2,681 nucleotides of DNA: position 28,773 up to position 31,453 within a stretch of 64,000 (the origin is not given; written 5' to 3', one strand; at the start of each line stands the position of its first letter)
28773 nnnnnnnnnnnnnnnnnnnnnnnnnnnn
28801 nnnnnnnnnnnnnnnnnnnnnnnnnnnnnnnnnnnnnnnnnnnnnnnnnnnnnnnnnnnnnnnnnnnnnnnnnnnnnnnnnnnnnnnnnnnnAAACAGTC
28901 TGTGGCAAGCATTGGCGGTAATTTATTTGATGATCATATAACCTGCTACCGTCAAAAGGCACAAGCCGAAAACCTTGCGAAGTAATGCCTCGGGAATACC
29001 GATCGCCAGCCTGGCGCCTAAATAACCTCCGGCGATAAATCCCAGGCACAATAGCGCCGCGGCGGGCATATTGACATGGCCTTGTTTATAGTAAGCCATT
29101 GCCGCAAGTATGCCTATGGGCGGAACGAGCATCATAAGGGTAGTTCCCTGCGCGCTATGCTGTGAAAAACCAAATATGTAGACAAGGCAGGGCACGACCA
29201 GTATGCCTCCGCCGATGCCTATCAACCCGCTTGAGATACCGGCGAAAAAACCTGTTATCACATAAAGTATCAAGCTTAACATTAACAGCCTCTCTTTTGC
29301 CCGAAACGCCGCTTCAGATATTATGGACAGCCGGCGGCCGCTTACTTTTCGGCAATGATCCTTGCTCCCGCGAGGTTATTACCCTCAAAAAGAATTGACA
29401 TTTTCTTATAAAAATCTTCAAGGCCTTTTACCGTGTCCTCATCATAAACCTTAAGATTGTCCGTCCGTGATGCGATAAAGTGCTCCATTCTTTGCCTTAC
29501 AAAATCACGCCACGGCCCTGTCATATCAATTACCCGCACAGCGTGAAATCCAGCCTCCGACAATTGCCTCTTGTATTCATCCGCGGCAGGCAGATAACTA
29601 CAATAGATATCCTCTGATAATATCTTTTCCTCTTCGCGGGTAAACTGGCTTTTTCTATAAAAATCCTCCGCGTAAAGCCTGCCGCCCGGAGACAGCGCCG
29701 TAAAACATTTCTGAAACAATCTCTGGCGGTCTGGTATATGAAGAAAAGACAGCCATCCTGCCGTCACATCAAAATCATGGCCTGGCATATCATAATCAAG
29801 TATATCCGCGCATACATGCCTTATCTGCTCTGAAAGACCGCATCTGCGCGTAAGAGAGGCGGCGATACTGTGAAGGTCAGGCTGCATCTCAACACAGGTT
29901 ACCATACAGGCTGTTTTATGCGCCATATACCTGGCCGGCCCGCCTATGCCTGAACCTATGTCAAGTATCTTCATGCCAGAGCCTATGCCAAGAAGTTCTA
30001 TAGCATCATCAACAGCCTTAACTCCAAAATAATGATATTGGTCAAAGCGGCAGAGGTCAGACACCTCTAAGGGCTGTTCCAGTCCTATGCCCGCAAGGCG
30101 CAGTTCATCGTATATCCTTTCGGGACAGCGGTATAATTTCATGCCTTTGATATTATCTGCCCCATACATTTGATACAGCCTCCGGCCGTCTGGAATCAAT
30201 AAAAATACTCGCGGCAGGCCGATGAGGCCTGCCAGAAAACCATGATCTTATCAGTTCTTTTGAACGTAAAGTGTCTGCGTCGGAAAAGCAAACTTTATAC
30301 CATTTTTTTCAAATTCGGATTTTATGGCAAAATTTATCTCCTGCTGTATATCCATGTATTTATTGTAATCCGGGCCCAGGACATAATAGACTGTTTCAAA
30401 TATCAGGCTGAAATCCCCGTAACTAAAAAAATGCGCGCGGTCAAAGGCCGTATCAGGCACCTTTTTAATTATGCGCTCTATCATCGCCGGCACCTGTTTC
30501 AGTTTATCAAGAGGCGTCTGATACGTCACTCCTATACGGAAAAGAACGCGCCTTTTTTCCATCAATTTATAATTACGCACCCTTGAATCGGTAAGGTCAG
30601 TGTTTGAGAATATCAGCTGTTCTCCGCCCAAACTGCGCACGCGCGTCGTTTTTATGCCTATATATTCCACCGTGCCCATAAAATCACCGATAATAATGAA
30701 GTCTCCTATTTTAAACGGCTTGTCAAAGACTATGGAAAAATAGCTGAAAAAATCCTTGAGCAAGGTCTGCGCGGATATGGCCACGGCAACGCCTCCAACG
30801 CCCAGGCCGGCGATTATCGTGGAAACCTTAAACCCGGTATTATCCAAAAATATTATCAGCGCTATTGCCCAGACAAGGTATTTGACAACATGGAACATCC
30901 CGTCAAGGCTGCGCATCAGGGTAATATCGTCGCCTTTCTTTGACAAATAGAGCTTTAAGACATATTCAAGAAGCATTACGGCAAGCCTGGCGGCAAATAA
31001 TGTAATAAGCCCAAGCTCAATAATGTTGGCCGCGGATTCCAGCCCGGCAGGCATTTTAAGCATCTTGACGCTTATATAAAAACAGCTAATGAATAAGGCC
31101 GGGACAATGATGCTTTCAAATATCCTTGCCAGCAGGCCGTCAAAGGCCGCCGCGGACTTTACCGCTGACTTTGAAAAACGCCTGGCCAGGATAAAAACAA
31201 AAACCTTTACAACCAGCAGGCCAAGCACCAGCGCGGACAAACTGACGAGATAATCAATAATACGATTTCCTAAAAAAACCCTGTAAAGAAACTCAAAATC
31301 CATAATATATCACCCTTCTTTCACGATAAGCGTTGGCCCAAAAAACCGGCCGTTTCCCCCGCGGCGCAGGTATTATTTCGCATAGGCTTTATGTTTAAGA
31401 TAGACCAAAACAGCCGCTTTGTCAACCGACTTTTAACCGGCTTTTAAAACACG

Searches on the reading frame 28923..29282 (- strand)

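Call 10: search_protein_families(library=pfam, proteins=[window:28923-29282:-])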
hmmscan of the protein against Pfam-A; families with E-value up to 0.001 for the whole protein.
window:28923-29282:- (119 aa): 1 family
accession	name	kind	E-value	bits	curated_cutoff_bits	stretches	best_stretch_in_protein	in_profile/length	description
PF01925.25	TauE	-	2.2e-22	80.3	32.6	1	7-116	129-237/237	Sulfite exporter TauE/SafE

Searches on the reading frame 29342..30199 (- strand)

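Call 10: search_protein_families(library=pfam, proteins=[window:29342-30199:-])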
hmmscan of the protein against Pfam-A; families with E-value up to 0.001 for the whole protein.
window:29342-30199:- (285 aa): 8 families
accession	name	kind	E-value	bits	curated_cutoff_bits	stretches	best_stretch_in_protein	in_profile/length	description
PF13649.12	Methyltransf_25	-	1.4e-13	51.7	27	1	78-173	1-97/97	Methyltransferase domain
PF08241.18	Methyltransf_11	-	2.1e-12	47.9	21.2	1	79-176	1-94/95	Methyltransferase domain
PF13489.12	Methyltransf_23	-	5.8e-10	39.6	27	1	62-221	8-162/164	Methyltransferase domain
PF02353.26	CMAS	-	3.3e-09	36.9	27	1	63-273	51-265/273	Mycolic acid cyclopropane synthetase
PF08242.18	Methyltransf_12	-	2.6e-08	34.9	30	1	79-175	1-98/98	Methyltransferase domain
PF13847.12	Methyltransf_31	-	6.3e-08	32.9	27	1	73-196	2-125/145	Methyltransferase domain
PF01209.24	Ubie_methyltran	-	1.5e-05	25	20.1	1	69-182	42-156/233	ubiE/COQ5 methyltransferase family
PF01135.25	PCMT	-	8.4e-05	22.9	20.3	1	65-132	64-132/210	Protein-L-isoaspartate(D-aspartate) O-methyltransferase (PCMT)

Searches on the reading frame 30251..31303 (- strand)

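Call 10: search_protein_families(library=pfam, proteins=[window:30251-31303:-])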
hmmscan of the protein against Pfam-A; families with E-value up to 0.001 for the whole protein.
window:30251-31303:- (350 aa): 3 families
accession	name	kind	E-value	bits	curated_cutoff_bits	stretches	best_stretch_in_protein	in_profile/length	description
PF00924.24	MS_channel_2nd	-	1.5e-18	67.1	20.2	1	180-246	1-67/68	Mechanosensitive ion channel, beta-domain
PF21082.3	MS_channel_3rd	-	1.6e-13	51.3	21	1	254-338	2-88/88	Mechanosensitive ion channel MscS, C-terminal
PF21088.3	MS_channel_1st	-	6.2e-07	29.7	23.1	1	139-176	2-39/42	Mechanosensitive ion channel, transmembrane helices 2/3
